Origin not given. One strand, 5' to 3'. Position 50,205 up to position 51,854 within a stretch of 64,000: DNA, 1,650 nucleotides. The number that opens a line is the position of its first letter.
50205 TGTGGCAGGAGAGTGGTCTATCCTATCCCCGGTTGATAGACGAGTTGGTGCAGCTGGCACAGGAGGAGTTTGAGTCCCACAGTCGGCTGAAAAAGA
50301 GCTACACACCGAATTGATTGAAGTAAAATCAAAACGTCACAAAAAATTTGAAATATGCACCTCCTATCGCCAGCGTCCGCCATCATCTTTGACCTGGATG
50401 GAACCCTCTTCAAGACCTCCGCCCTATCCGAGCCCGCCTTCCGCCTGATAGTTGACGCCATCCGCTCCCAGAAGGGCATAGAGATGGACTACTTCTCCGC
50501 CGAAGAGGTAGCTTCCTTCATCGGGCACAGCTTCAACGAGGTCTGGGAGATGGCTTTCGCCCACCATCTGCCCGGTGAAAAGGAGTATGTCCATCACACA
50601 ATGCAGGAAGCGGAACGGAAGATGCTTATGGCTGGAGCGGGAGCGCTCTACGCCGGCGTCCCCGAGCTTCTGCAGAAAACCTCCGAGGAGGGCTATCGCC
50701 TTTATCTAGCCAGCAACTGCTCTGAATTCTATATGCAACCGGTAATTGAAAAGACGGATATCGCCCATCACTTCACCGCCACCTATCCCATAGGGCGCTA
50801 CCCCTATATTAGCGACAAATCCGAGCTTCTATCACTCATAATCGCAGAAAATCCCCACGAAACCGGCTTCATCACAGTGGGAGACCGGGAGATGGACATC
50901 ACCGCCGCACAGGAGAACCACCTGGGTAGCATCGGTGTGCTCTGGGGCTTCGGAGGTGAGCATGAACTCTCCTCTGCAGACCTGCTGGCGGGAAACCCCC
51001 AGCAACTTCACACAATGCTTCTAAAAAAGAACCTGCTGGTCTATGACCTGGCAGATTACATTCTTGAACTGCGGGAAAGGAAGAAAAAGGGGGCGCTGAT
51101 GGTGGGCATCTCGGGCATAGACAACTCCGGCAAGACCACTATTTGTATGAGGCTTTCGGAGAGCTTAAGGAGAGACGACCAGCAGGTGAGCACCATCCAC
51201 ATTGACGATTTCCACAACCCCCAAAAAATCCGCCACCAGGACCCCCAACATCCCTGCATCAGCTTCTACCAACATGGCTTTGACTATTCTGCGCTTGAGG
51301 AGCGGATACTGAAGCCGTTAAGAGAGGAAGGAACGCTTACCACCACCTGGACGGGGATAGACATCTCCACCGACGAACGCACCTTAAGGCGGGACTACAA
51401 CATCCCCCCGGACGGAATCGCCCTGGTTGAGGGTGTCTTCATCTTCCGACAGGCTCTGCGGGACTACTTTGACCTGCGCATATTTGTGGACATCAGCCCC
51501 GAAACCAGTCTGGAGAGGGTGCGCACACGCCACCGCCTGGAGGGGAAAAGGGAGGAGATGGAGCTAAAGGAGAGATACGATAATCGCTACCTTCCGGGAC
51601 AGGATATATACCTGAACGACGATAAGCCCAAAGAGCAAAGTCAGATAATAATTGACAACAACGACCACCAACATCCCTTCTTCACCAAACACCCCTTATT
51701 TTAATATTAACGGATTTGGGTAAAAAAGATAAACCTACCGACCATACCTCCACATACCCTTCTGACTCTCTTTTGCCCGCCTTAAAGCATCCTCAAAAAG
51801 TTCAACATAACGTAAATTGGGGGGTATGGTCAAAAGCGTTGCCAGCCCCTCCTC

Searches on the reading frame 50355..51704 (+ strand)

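Call 27: search_protein_families(library=pfam, proteins=[window:50355-51704:+], max_evalue=0.001)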
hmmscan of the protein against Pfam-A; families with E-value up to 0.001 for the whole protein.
window:50355-51704:+ (449 aa): 6 families
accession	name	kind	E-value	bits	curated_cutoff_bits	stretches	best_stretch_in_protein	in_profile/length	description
PF13419.12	HAD_2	-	5.5e-13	49.9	23.8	1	10-195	1-178/178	Haloacid dehalogenase-like hydrolase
PF00702.32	Hydrolase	-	4.9e-10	40.6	26.4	1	9-187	3-189/191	haloacid dehalogenase-like hydrolase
PF12710.13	HAD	-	3.8e-09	37.7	27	1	10-185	1-188/189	haloacid dehalogenase-like hydrolase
PF02223.23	Thymidylate_kin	-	7.7e-07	29.4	27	0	252-278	1-27/185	Thymidylate kinase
PF13238.12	AAA_18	-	7.4e-06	26.9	29.4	0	250-283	1-29/128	AAA domain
PF00485.24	PRK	-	2.3e-05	24.7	22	1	250-388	2-145/196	Phosphoribulokinase / Uridine kinase family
